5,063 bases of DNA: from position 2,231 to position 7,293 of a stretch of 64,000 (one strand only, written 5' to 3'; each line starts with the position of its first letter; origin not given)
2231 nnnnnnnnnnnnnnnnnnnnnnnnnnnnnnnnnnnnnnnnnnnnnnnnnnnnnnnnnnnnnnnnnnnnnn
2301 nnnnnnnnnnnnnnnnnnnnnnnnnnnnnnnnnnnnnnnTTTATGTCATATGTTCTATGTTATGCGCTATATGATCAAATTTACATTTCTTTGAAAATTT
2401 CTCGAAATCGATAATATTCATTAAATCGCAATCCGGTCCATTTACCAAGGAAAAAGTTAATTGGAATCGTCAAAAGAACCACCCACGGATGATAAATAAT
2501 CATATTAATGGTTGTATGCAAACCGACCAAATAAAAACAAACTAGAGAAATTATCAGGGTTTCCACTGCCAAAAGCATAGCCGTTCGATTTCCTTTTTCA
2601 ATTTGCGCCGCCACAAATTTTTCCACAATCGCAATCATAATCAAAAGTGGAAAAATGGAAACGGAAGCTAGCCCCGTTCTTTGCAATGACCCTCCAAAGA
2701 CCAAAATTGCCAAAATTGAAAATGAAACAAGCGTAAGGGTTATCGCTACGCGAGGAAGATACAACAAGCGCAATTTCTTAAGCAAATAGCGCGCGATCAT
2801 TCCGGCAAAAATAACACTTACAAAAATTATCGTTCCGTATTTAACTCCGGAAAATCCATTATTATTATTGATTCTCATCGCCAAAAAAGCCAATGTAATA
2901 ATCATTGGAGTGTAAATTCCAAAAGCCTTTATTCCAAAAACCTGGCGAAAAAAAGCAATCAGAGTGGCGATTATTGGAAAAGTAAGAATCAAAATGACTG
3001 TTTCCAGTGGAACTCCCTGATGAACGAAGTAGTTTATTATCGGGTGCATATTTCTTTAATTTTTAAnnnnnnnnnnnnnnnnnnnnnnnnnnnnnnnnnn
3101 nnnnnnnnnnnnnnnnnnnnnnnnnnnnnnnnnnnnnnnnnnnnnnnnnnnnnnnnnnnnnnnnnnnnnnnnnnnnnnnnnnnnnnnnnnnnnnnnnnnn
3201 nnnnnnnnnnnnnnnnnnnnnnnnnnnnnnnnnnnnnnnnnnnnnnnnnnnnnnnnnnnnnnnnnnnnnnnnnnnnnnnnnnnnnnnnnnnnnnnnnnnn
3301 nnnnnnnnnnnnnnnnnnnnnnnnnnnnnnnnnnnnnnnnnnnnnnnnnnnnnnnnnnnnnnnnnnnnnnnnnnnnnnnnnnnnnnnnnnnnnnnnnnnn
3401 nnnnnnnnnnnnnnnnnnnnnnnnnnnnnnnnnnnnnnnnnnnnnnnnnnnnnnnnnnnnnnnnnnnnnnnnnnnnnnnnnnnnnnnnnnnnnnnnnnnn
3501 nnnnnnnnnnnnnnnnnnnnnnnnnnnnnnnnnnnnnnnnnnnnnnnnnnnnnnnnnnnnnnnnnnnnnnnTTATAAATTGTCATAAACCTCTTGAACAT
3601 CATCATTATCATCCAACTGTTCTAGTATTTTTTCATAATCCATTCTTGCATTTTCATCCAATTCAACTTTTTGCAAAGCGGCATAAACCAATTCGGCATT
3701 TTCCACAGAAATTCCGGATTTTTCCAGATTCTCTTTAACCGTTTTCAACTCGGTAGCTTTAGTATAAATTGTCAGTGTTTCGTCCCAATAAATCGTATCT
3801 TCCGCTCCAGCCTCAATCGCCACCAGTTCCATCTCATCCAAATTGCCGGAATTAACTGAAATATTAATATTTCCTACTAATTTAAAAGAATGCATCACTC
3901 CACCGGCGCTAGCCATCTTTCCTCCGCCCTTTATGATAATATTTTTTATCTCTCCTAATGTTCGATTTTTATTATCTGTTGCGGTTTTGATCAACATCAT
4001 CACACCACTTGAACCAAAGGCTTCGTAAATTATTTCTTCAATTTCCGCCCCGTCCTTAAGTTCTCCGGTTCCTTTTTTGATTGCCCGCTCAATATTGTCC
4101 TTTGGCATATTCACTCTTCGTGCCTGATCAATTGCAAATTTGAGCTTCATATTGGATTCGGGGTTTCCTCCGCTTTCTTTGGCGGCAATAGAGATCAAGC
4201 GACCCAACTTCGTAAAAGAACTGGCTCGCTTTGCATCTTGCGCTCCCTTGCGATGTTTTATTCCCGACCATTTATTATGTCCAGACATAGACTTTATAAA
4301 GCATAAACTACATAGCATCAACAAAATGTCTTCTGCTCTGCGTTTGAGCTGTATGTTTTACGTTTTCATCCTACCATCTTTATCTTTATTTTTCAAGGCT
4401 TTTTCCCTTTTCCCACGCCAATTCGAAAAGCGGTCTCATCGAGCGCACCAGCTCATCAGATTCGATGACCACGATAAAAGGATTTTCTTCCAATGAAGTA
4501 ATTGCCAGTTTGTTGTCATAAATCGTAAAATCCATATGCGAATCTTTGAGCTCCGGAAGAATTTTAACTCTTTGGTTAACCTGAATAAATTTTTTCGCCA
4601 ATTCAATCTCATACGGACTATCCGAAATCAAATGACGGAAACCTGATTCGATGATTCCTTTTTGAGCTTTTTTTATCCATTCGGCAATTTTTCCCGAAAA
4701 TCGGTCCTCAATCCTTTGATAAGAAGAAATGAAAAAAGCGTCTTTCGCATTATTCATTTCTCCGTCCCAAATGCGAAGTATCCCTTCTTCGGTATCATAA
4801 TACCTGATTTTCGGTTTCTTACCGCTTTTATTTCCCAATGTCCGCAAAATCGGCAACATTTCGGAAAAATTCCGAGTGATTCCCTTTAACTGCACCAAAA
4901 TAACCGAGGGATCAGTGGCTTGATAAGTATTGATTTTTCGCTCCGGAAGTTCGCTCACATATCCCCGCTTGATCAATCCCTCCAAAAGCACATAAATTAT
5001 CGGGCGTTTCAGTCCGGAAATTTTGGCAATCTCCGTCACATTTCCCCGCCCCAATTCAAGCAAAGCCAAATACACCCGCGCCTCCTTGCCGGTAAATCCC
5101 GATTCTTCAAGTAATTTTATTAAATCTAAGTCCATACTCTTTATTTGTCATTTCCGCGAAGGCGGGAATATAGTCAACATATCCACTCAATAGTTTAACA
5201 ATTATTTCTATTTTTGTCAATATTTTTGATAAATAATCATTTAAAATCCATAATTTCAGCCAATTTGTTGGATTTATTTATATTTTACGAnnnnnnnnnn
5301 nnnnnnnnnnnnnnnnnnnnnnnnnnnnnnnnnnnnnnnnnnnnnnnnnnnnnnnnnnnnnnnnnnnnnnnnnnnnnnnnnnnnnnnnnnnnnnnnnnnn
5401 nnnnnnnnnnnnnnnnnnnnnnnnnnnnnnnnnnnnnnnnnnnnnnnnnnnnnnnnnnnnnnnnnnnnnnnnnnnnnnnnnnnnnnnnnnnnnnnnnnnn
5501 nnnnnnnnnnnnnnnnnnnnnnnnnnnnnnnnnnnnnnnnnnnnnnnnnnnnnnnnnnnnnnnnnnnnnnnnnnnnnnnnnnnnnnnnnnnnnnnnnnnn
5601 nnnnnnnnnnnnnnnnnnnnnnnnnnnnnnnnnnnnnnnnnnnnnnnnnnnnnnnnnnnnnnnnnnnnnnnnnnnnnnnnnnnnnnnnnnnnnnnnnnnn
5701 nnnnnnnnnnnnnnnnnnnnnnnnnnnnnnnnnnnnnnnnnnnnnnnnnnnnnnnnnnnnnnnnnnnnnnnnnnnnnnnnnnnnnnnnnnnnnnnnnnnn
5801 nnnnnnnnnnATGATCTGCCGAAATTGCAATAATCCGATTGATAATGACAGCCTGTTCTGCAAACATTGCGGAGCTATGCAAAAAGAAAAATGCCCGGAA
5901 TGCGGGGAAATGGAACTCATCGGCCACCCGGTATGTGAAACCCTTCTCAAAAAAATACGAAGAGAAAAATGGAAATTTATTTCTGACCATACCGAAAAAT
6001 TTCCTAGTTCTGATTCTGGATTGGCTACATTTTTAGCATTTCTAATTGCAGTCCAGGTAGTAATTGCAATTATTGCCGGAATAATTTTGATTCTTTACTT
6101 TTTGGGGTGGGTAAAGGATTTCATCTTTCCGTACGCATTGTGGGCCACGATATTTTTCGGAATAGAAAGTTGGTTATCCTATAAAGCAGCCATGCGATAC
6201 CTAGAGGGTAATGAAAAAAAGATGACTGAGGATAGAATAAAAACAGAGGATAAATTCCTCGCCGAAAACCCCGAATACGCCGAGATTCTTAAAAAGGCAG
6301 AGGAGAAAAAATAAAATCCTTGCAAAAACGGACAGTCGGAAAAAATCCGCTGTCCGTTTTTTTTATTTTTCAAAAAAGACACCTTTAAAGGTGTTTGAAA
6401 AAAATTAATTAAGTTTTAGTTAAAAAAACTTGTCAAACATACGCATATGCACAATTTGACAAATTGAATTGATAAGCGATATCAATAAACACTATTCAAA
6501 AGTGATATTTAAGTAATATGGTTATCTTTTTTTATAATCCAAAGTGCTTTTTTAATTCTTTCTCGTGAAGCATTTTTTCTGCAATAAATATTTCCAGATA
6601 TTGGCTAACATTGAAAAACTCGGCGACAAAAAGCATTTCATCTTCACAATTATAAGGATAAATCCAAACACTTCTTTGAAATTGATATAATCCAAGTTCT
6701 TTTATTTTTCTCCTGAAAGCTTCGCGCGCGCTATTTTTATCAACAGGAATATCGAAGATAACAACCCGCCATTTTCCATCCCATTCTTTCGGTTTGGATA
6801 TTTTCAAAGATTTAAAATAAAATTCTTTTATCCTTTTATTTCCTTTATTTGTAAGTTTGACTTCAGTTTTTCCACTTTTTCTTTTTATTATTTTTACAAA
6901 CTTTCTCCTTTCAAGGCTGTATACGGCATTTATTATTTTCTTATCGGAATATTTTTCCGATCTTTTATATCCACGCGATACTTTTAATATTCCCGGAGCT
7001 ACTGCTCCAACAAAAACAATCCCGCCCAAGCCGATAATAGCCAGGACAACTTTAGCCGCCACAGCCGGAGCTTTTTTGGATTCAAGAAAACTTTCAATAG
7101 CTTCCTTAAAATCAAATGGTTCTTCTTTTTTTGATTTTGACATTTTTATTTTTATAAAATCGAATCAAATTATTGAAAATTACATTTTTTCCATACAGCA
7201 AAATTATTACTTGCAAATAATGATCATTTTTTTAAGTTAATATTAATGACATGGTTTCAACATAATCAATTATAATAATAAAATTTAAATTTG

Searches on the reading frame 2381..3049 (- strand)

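Call 11: search_protein_families(library=pfam, proteins=[window:2381-3049:-], max_evalue=0.01)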
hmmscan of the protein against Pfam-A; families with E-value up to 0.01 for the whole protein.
window:2381-3049:- (222 aa): 1 family
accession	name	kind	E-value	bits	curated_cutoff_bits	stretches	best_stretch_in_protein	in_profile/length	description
PF14402.11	7TM_transglut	-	3e-25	89.6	25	1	20-218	58-247/248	7 transmembrane helices usually fused to an inactive transglutaminase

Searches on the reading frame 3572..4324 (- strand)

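Call 11: search_protein_families(library=pfam, proteins=[window:3572-4324:-], max_evalue=0.01)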
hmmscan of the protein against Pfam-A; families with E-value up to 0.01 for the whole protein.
window:3572-4324:- (250 aa): 3 families
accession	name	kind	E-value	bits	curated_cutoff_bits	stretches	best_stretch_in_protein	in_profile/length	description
PF01709.26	Transcrip_reg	-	5.2e-43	147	27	1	96-250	2-160/160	TACO1/YebC second and third domain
PF20772.2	TACO1_YebC_N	-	2.8e-31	108.3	36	1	17-88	1-73/73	TACO1/YebC protein N-terminal domain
PF19499.4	DUF6034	-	0.003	16.9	27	1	40-230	130-284/481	Family of unknown function (DUF6034)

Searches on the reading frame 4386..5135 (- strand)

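Call 11: search_protein_families(library=pfam, proteins=[window:4386-5135:-], max_evalue=0.01)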
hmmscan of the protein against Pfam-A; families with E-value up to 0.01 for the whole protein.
window:4386-5135:- (249 aa): 3 families
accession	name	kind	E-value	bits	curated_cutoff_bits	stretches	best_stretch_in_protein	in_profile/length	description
PF01978.25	TrmB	-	3e-15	56.3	25.6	1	9-76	1-67/68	Sugar-specific transcriptional regulator TrmB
PF09339.16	HTH_IclR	-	0.00026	21.2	22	1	25-62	12-50/52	IclR helix-turn-helix domain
PF13730.12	HTH_36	-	0.0086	16.3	25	0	15-60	4-55/55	Helix-turn-helix domain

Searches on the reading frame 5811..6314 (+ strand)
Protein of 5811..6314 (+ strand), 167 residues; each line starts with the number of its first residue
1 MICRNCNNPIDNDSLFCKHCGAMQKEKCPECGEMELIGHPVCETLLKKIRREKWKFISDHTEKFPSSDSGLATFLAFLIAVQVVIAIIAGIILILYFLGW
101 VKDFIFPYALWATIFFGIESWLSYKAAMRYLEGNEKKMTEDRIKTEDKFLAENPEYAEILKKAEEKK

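Call 11: search_protein_families(library=pfam, proteins=[window:5811-6314:+], max_evalue=0.01)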
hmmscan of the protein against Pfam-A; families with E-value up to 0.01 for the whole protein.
window:5811-6314:+ (167 aa): 3 families
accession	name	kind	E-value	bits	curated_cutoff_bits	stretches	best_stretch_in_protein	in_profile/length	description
PF12773.13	DZR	-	6.5e-07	29.8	27.3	1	3-42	1-41/45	Double zinc ribbon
PF13240.11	Zn_Ribbon_1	-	6.2e-06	26.3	25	1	3-22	2-21/23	zinc-ribbon domain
PF13248.11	Zn_ribbon_3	-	0.0032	17.3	27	1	3-22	5-24/26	zinc-ribbon domain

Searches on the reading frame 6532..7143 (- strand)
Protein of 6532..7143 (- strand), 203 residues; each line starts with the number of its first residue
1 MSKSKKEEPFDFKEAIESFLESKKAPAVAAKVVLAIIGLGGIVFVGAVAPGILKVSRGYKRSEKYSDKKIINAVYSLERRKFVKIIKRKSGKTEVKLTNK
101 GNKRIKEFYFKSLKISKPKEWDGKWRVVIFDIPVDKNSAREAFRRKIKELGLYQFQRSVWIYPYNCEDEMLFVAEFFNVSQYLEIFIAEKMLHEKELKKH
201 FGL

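Call 11: search_protein_families(library=pfam, proteins=[window:6532-7143:-], max_evalue=0.01)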
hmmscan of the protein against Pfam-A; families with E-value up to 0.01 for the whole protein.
window:6532-7143:- (203 aa): 1 family
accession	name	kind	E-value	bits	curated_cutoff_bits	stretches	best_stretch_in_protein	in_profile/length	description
PF20803.2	PaaX_M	-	9.2e-22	77.4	24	1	119-194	2-77/83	PaaX protein central Cas2-like domain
